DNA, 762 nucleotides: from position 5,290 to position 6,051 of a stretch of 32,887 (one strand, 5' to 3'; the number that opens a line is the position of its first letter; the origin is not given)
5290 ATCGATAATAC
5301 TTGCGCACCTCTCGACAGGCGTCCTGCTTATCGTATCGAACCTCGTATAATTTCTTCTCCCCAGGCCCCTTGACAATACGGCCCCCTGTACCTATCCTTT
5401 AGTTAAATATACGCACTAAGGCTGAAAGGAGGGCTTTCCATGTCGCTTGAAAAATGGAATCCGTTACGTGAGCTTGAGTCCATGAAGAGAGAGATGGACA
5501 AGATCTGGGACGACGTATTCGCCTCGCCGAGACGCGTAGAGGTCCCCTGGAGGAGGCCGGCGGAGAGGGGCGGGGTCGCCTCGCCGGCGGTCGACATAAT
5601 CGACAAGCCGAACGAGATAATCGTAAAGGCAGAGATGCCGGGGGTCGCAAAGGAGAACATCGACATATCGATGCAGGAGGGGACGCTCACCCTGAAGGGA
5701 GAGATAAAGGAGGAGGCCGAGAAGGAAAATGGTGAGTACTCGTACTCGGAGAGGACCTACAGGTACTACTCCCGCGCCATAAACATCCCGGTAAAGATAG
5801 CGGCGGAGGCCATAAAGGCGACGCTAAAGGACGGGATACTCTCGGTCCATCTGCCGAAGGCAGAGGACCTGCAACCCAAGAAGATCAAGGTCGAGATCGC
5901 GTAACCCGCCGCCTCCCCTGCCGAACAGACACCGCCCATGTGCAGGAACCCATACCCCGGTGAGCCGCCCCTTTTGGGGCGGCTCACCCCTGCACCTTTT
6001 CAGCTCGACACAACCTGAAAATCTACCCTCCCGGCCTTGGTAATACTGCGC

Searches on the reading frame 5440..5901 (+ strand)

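Call 16: search_protein_families(library=pfam, proteins=[window:5440-5901:+], max_evalue=0.001)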
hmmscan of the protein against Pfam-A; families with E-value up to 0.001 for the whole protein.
window:5440-5901:+ (154 aa): 2 families
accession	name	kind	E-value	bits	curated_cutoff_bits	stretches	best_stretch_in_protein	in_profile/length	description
PF00011.27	HSP20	-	5.7e-22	78.2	20.8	1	52-153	1-101/102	Hsp20/alpha crystallin family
PF17886.7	ArsA_HSP20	-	7.2e-05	22.7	22.5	1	58-137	2-62/63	HSP20-like domain found in ArsA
